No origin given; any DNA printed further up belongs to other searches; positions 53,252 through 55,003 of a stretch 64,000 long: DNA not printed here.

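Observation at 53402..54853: HydB/NuoF-like subunit has lost the FMN and NADH signatures; its [2Fe-2S] domain appears as a separate 81-aa gene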

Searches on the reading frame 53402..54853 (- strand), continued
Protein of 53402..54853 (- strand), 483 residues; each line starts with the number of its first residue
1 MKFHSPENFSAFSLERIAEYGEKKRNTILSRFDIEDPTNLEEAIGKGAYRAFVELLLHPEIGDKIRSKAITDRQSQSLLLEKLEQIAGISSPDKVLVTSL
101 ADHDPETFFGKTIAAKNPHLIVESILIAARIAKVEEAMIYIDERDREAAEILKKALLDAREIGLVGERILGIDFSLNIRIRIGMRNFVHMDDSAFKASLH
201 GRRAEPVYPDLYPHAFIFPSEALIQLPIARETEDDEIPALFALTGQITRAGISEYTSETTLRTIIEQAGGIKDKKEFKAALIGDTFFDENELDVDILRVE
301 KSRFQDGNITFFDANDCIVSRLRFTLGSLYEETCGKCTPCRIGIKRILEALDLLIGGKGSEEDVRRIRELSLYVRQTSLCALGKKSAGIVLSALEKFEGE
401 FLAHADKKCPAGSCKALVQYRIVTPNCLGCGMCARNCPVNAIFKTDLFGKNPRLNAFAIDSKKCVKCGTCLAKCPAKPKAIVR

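Call 30: find_encoding_contigs(protein=window:53402-54853:-, flank=1000, max_places=6)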
Protein window:53402-54853:- (483 aa): 3 contigs read that carry it; 1 place shown.
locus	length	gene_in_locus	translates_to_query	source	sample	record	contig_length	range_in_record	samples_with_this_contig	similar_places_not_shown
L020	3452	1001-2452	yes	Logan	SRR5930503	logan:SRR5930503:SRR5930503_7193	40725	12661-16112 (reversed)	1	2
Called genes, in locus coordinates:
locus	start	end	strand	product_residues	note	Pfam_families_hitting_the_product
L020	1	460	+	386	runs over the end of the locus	PF07228:SpoIIE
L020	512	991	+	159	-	PF01257:2Fe-2S_thioredx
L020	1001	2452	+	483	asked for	PF01512:Complex1_51K, PF12837:Fer4_6 (faint), PF00037:Fer4 (faint), PF10589:NADH_4Fe-4S, PF13237:Fer4_10 (faint), PF12838:Fer4_7, PF13187:Fer4_9 (weak)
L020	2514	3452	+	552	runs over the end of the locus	PF13510:Fer2_4, PF10588:NADH-G_4Fe-4S_3, PF12838:Fer4_7, PF13187:Fer4_9 (weak), PF13237:Fer4_10 (weak), PF00037:Fer4, PF02906:Fe_hyd_lg_C, PF02256:Fe_hyd_SSU, +3 more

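Call 31: find_homologous_proteins(query=L013:4705-6600:+, max_evalue=1e-100)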
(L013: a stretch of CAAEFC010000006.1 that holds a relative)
Query L013:4705-6600:+ (631 aa): 8000 proteins with E <= 1e-100 among 8000 candidates; the best 120 are listed.
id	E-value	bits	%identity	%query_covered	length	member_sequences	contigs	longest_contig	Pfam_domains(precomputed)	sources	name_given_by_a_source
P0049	0.0e+0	1453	99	100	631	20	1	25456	PF10531.16,PF10589.15,PF12797.13,PF12837.13,PF00037.33,PF01257.26,PF12838.13,PF01512.23,PF13237.12,PF13187.12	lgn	-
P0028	0.0e+0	1297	87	100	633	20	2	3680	PF10531.16,PF10589.15,PF12797.13,PF12837.13,PF00037.33,PF01257.26,PF12838.13,PF01512.23,PF13237.12,PF13187.12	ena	-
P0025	0.0e+0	1294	87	100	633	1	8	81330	PF14697.12,PF10531.16,PF10589.15,PF12797.13,PF12837.13,PF00037.33,PF01257.26,PF12838.13,PF01512.23,PF13237.12,PF13187.12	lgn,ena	-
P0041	0.0e+0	1294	87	100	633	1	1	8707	PF10531.16,PF10589.15,PF12797.13,PF12837.13,PF00037.33,PF01257.26,PF12838.13,PF01512.23,PF13237.12,PF13183.12,PF13187.12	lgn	-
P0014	0.0e+0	1293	87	100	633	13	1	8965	PF10531.16,PF10589.15,PF12797.13,PF12837.13,PF00037.33,PF01257.26,PF12838.13,PF01512.23,PF13237.12,PF13187.12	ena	-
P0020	0.0e+0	1290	87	100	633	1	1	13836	PF14697.12,PF10531.16,PF10589.15,PF12797.13,PF12837.13,PF00037.33,PF01257.26,PF12838.13,PF01512.23,PF13237.12,PF13187.12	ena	-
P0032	0.0e+0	1280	86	100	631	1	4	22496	PF14697.12,PF12837.13,PF01257.26,PF12838.13,PF10531.16,PF10589.15,PF12797.13,PF00037.33,PF01512.23,PF13237.12,PF13183.12,PF13187.12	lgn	-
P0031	0.0e+0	1279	86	100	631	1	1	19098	PF14697.12,PF12837.13,PF01257.26,PF12838.13,PF10531.16,PF10589.15,PF12797.13,PF00037.33,PF01512.23,PF13237.12,PF13183.12,PF13187.12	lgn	-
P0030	0.0e+0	1279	86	100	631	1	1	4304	PF14697.12,PF12837.13,PF01257.26,PF12838.13,PF10531.16,PF10589.15,PF12797.13,PF00037.33,PF01512.23,PF13237.12,PF13183.12,PF13187.12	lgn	-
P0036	0.0e+0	1278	86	100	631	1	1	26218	PF14697.12,PF12837.13,PF01257.26,PF12838.13,PF10531.16,PF10589.15,PF12797.13,PF00037.33,PF01512.23,PF13237.12,PF13183.12,PF13187.12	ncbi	-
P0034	0.0e+0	1274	86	100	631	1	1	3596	PF14697.12,PF12837.13,PF01257.26,PF12838.13,PF10531.16,PF10589.15,PF12797.13,PF00037.33,PF01512.23,PF13237.12,PF13183.12,PF13187.12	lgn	-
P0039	0.0e+0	1271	85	100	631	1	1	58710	PF14697.12,PF12837.13,PF01257.26,PF12838.13,PF10531.16,PF10589.15,PF12797.13,PF00037.33,PF01512.23,PF13237.12,PF13183.12,PF13187.12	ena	-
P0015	0.0e+0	1267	85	100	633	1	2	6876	PF10531.16,PF10589.15,PF12797.13,PF12837.13,PF00037.33,PF01257.26,PF12838.13,PF01512.23,PF13237.12,PF13187.12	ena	-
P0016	0.0e+0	1267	85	100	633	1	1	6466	PF10531.16,PF10589.15,PF12797.13,PF12837.13,PF00037.33,PF01257.26,PF12838.13,PF01512.23,PF13237.12,PF13187.12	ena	-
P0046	0.0e+0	1260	84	100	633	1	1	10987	PF10531.16,PF10589.15,PF12797.13,PF12837.13,PF00037.33,PF01257.26,PF12838.13,PF01512.23,PF13237.12,PF13187.12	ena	-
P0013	0.0e+0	1198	81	100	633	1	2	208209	PF10589.15,PF12797.13,PF12837.13,PF00037.33,PF01257.26,PF12838.13,PF01512.23,PF13237.12,PF13183.12,PF13187.12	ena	-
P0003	0.0e+0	1179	79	100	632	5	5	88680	PF10531.16,PF10589.15,PF12837.13,PF00037.33,PF01257.26,PF12838.13,PF01512.23,PF13237.12,PF13183.12,PF13187.12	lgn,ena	-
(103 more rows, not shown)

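Call 32: find_encoding_contigs(protein=P0036, flank=10000, max_places=4)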
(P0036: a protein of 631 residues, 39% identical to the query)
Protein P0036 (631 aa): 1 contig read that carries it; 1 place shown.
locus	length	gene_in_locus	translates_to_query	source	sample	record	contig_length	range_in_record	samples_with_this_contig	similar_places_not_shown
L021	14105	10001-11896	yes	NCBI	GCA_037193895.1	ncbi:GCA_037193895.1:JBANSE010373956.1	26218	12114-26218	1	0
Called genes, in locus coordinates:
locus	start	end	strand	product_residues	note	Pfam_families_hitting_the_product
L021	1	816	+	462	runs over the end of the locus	-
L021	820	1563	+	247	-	PF02463:SMC_N (faint), PF00005:ABC_tran, PF13304:AAA_21 (weak)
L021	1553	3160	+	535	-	-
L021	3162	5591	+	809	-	-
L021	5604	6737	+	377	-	PF09479:Flg_new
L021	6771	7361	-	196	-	PF00027:cNMP_binding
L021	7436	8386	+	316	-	-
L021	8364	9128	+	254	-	PF00528:BPD_transp_1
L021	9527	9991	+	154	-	PF01257:2Fe-2S_thioredx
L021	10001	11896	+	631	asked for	PF01257:2Fe-2S_thioredx, PF01512:Complex1_51K, PF10531:SLBB (weak), PF10589:NADH_4Fe-4S, PF00037:Fer4 (weak), PF13237:Fer4_10 (weak), PF12838:Fer4_7, PF13187:Fer4_9 (weak), +5 more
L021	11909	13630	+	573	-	PF13510:Fer2_4, PF10588:NADH-G_4Fe-4S_3, PF12838:Fer4_7, PF13237:Fer4_10 (weak), PF13187:Fer4_9 (weak), PF14697:Fer4_21, PF02906:Fe_hyd_lg_C, PF02256:Fe_hyd_SSU, +3 more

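Call 33: find_encoding_contigs(protein=P0032, flank=6000, max_places=6)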
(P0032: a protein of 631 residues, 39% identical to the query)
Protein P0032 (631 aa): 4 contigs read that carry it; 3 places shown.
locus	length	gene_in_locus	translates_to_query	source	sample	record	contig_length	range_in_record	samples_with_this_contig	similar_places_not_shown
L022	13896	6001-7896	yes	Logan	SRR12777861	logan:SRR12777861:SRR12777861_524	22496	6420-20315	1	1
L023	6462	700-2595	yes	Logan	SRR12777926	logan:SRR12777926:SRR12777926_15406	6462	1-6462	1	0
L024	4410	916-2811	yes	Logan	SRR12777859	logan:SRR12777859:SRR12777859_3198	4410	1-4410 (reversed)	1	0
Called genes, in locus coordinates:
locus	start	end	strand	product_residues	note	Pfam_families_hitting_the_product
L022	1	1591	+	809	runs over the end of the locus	-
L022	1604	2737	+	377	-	PF09479:Flg_new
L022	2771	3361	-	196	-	PF00027:cNMP_binding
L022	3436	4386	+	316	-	-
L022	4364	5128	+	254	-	PF00528:BPD_transp_1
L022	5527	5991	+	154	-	PF01257:2Fe-2S_thioredx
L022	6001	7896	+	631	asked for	PF01257:2Fe-2S_thioredx, PF01512:Complex1_51K, PF10531:SLBB (weak), PF10589:NADH_4Fe-4S, PF00037:Fer4 (weak), PF13237:Fer4_10 (weak), PF12838:Fer4_7, PF13187:Fer4_9 (weak), +5 more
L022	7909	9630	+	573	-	PF13510:Fer2_4, PF10588:NADH-G_4Fe-4S_3, PF12838:Fer4_7, PF13187:Fer4_9 (weak), PF14697:Fer4_21, PF00037:Fer4 (weak), PF02906:Fe_hyd_lg_C, PF02256:Fe_hyd_SSU, +3 more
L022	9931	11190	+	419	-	PF13173:AAA_14, PF13635:DUF4143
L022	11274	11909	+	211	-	PF00302:CAT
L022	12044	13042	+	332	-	PF01118:Semialdhyde_dh, PF02774:Semialdhyde_dhC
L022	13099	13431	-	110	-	PF13173:AAA_14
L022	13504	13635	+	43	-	-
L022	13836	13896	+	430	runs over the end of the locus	PF00999:Na_H_Exchanger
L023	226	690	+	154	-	PF01257:2Fe-2S_thioredx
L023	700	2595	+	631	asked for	PF01257:2Fe-2S_thioredx, PF01512:Complex1_51K, PF10531:SLBB (weak), PF10589:NADH_4Fe-4S, PF00037:Fer4 (weak), PF13237:Fer4_10 (weak), PF12838:Fer4_7, PF13187:Fer4_9 (weak), +5 more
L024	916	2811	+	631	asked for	PF01257:2Fe-2S_thioredx, PF01512:Complex1_51K, PF10531:SLBB (weak), PF10589:NADH_4Fe-4S, PF00037:Fer4 (weak), PF13237:Fer4_10 (weak), PF12838:Fer4_7, PF13187:Fer4_9 (weak), +5 more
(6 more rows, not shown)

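Call 34: find_encoding_contigs(protein=P0039, flank=10000, max_places=4)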
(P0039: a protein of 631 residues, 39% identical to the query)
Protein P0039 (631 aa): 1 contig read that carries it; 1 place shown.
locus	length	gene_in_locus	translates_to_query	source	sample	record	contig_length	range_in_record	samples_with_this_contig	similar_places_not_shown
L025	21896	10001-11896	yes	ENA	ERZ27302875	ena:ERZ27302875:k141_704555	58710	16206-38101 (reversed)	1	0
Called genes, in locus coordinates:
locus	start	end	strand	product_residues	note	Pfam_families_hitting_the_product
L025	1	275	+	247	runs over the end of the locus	PF02463:SMC_N (faint), PF00005:ABC_tran, PF13304:AAA_21 (weak)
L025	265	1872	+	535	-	PF09847:12TM_1 (weak)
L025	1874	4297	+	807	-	-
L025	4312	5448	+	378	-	PF09479:Flg_new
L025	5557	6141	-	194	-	PF00027:cNMP_binding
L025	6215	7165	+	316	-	-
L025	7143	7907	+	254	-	PF00528:BPD_transp_1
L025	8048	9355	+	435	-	PF01637:ATPase_2 (weak), PF13173:AAA_14, PF13635:DUF4143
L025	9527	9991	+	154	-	PF01257:2Fe-2S_thioredx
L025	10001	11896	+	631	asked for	PF01257:2Fe-2S_thioredx, PF01512:Complex1_51K, PF10531:SLBB (weak), PF10589:NADH_4Fe-4S, PF00037:Fer4 (weak), PF13237:Fer4_10 (weak), PF12838:Fer4_7, PF13187:Fer4_9 (weak), +5 more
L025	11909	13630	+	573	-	PF13510:Fer2_4, PF10588:NADH-G_4Fe-4S_3, PF13237:Fer4_10 (weak), PF12838:Fer4_7, PF13187:Fer4_9 (weak), PF14697:Fer4_21, PF02906:Fe_hyd_lg_C, PF02256:Fe_hyd_SSU, +3 more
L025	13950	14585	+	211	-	PF00302:CAT, PF00198:2-oxoacid_dh (faint)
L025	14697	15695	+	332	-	PF01118:Semialdhyde_dh, PF02774:Semialdhyde_dhC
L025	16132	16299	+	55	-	-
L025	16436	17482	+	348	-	PF01381:HTH_3, PF12844:HTH_19 (weak), PF13443:HTH_26 (weak), PF13560:HTH_31 (weak), PF06114:Peptidase_M78 (weak)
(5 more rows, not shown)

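Call 50: predict_structure(alignment_id=A2)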
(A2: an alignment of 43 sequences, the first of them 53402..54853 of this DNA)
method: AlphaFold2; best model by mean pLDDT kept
length: 483 residues; sequences in the alignment: 43
mean_pLDDT: 74.2   pTM: 0.57
mean pLDDT of the five models: 74.2, 74.1, 72.6, 70.6, 68.9
residues with pLDDT >= 90: 93; 70-90: 212; 50-70: 114; < 50: 64
segments of 3 or more residues with pLDDT < 50: 22-26, 70-77, 102-114, 184-212, 233-235, 301-303
pLDDT, mean of each block of 10 residues (from residue 1): 87 79 52 74 84 85 61 50 72 70 42 62 86 83 70 89 90 88 48 44 36 54 65 53 61 63 75 78 82 66 56 87 81 59 88 91 93 76 78 93 89 83 92 90 92 90 86 88 86
secondary structure, 60 per line:
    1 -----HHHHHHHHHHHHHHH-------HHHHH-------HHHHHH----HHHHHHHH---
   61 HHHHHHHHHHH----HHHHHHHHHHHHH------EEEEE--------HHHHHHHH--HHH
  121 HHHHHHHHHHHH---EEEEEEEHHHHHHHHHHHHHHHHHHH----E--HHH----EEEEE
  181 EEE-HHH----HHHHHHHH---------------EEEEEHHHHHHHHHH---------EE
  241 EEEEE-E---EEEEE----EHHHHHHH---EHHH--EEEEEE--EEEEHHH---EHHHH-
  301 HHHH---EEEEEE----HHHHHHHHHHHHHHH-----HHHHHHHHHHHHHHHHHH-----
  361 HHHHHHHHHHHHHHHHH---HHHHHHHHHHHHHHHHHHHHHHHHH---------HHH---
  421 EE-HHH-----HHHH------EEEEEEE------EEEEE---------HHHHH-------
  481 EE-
elements in order: H6-20 H28-32 H40-45 H50-57 H61-71 H76-88 E95-99 H108-115 H118-132 E136-142 H143-161 E176-183 H192-199 E215-219 H220-229 E239-245 E251-255 H261-267 E277-282 E285-288 H296-299 H301-304 E308-313 H318-332 H338-355 H361-377 H381-405 H432-435 E442-448 E455-459 H469-473

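Call 52: fold_search(model_id=the predicted structure, library=pdb)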
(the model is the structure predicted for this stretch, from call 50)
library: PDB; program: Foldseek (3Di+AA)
matches with E <= 10: 603; with E <= 0.001: 125
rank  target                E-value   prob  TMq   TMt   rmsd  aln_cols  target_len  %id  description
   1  8a6t_B                1.5e-30  1.00  0.78  0.61   4.9       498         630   30  Cryo-EM structure of the electron bifurcating Fe-Fe hydrogenase HydABC complex from Thermoanaerobacter kivui in the re (released 2023-02-15)
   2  9bp5_B                1.1e-29  1.00  0.77  0.65   4.6       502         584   30  Structure of electron bifurcating Nfn-ABC holoenzyme from Caldicellulosiruptor saccharolyticus (released 2025-03-05)
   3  7p92_B                1.8e-29  1.00  0.73  0.59   5.8       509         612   30  TmHydABC- T. maritima bifurcating hydrogenase with bridge domain up (released 2022-09-14)
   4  9mqx_B                1.9e-29  1.00  0.77  0.61   5.2       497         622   28  Electron-bifurcating Tungstopyranopterin-containing aldehyde oxidoreductase with NADH (released 2025-07-16)
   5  8oh5_B                4.2e-29  1.00  0.81  0.67   4.4       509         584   29  Cryo-EM structure of the electron bifurcating transhydrogenase StnABC complex from Sporomusa Ovata (state 2) (released 2023-09-13)
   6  7q4w_B                6.2e-29  1.00  0.77  0.79   4.1       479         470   31  CryoEM structure of electron bifurcating Fe-Fe hydrogenase HydABC complex A. woodii in the oxidised state (released 2023-02-15)
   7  7p8n_B                6.9e-29  1.00  0.71  0.57   8.1       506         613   31  TmHydABC- T. maritima hydrogenase with bridge closed (released 2022-09-14)
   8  7q4v_B                2.2e-28  1.00  0.79  0.65   4.4       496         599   31  Electron bifurcating hydrogenase - HydABC from A. woodii (released 2023-02-22)
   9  8a5e_B                6.0e-28  1.00  0.70  0.75   4.2       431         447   33  Cryo-EM structure of the electron bifurcating Fe-Fe hydrogenase HydABC complex from Acetobacterium woodii in the reduc (released 2023-02-22)
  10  9n5v_B                2.5e-26  1.00  0.76  0.63   4.5       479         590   31  Structure of the NAD(H)-bound Thermococcus sibiricus NfnABC complex (released 2025-05-07)
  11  9n5u_B                3.1e-26  1.00  0.76  0.63   4.4       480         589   31  Structure of the Thermococcus sibiricus NfnABC complex (released 2025-05-07)
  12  7p8n_b                9.5e-26  1.00  0.70  0.61   4.5       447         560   28  TmHydABC- T. maritima hydrogenase with bridge closed (released 2022-09-14)
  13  7p5h_B                9.9e-26  1.00  0.70  0.61   4.2       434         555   28  TmHydABC- D2 map (released 2022-09-14)
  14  9bov_B                9.1e-25  1.00  0.72  0.66   3.8       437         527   30  Structure of electron bifurcating Nfn-ABC complexed with NAD from Caldicellulosiruptor saccharolyticus (released 2025-03-05)
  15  7t2r_B                2.1e-23  1.00  0.71  0.80   3.7       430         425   30  Structure of electron bifurcating Ni-Fe hydrogenase complex HydABCSL in FMN-free apo state (released 2022-03-16)
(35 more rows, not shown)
